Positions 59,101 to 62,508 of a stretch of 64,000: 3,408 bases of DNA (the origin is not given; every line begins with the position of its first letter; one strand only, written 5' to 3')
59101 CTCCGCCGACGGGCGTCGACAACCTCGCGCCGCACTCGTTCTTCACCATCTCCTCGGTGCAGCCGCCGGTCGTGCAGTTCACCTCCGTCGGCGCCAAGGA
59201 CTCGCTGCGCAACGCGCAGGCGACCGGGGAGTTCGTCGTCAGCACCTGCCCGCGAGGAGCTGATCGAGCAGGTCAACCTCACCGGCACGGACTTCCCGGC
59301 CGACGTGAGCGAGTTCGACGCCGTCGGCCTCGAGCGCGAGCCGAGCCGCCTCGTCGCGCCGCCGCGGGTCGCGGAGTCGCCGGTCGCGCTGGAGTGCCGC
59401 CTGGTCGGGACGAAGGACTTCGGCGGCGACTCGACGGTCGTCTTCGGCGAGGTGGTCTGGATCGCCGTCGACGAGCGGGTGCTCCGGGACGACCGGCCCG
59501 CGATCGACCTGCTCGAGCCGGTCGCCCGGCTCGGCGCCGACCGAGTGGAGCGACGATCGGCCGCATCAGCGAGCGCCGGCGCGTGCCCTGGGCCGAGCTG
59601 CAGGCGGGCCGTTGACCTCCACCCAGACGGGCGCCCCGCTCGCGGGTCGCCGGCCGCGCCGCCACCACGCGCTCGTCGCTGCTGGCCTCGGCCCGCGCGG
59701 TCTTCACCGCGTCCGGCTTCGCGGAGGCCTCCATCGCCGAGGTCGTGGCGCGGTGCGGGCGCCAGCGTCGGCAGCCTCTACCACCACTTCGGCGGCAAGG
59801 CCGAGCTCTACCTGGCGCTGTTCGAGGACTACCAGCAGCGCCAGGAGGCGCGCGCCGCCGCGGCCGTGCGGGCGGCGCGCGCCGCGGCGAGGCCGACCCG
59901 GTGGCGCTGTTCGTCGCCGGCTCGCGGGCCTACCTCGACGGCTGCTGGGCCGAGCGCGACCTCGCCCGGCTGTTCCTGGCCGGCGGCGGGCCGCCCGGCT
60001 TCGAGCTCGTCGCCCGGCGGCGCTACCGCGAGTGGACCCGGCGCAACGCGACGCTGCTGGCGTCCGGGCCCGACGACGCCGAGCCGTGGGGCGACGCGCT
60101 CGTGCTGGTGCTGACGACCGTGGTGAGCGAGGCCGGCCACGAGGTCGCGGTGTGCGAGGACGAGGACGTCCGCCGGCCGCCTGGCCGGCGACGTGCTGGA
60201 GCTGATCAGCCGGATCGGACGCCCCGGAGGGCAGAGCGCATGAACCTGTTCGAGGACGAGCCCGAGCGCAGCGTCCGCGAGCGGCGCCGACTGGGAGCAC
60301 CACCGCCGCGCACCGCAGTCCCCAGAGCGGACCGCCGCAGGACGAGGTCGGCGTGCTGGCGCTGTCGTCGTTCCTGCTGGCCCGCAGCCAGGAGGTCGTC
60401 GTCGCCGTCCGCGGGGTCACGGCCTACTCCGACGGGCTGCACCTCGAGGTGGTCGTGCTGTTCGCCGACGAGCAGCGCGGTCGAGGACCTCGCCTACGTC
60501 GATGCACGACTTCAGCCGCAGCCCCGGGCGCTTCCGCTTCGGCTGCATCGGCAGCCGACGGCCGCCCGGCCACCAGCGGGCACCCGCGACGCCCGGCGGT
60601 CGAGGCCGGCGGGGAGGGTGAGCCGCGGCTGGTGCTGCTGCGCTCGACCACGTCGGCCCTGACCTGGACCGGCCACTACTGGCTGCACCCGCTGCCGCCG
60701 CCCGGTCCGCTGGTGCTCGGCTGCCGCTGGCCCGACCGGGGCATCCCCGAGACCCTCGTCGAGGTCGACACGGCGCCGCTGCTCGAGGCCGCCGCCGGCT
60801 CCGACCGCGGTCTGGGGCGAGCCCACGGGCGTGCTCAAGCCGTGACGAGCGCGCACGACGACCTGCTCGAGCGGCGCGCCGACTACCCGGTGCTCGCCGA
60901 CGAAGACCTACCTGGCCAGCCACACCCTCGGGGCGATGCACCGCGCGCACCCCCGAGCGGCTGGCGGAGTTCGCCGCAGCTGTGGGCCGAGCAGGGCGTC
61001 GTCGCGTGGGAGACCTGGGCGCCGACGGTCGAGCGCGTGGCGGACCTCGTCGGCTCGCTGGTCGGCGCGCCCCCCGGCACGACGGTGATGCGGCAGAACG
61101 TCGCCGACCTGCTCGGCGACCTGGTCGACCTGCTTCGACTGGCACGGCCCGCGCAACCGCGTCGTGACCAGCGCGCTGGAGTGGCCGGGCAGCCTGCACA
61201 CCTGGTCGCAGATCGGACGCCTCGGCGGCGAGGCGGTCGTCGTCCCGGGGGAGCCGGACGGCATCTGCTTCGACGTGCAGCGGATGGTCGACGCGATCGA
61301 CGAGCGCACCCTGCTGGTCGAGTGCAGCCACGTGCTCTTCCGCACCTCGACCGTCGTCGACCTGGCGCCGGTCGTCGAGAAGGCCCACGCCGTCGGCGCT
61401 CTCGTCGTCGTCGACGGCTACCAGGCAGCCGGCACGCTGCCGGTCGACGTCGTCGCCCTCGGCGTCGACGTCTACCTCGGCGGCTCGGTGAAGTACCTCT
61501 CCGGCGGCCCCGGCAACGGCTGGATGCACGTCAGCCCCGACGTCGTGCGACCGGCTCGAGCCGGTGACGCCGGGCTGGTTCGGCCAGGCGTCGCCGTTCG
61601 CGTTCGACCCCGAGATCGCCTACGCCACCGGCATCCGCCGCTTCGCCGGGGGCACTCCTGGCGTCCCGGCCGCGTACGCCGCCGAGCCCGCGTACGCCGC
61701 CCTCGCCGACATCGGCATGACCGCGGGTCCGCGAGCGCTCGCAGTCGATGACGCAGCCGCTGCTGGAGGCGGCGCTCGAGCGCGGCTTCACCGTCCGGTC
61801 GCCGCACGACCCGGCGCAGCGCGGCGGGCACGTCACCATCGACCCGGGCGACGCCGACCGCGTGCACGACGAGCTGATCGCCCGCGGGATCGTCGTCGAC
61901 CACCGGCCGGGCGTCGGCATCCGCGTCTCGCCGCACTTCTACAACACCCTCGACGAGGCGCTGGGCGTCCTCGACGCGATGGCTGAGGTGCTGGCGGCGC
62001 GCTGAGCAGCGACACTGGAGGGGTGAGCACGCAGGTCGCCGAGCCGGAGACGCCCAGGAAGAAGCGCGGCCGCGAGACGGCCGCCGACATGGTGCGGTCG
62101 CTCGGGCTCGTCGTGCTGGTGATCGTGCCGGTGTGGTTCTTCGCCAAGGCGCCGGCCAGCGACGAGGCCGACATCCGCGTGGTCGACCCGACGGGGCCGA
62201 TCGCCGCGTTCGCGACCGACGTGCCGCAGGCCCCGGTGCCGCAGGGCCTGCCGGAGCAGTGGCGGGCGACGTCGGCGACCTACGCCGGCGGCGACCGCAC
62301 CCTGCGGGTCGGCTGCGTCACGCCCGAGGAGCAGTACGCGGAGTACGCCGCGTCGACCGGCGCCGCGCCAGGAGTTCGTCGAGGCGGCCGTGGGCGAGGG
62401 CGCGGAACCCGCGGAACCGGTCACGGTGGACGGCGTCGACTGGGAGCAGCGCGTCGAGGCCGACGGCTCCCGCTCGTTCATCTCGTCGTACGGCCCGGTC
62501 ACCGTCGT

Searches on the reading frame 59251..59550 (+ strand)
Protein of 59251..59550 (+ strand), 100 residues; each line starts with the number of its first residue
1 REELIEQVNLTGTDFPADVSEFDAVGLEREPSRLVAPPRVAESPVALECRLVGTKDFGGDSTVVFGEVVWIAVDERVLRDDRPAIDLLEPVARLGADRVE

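Call 35: search_protein_families(library=pfam, proteins=[window:59251-59550:+], max_evalue=0.001)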
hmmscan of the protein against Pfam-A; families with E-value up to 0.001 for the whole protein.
window:59251-59550:+ (100 aa): 1 family
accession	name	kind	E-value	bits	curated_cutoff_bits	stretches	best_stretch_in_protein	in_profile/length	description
PF01613.24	Flavin_Reduct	-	4.4e-11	43.6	27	1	5-78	67-138/153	Flavin reductase like domain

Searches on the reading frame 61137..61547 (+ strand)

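Call 35: search_protein_families(library=pfam, proteins=[window:61137-61547:+], max_evalue=0.001)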
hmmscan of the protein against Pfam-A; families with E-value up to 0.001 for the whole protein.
window:61137-61547:+ (137 aa): 2 families
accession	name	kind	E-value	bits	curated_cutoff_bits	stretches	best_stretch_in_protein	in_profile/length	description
PF00266.25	Aminotran_5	-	1.1e-16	61.2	21.5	1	4-133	86-214/371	Aminotransferase class-V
PF01053.26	Cys_Met_Meta_PP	-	2.6e-06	26.7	27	1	48-123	128-202/381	Cys/Met metabolism PLP-dependent enzyme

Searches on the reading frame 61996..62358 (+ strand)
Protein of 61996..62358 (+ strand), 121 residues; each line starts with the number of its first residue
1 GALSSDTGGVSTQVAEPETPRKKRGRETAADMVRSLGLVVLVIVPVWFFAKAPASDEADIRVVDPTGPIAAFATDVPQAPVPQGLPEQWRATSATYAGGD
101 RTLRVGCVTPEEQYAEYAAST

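Call 35: search_protein_families(library=pfam, proteins=[window:61996-62358:+], max_evalue=0.001)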
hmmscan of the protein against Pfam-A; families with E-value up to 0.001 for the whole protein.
window:61996-62358:+ (121 aa): 1 family
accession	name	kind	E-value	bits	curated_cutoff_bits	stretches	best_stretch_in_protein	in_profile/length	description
PF14030.11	DUF4245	-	4.2e-18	66.3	30.1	1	24-120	1-98/165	Protein of unknown function (DUF4245)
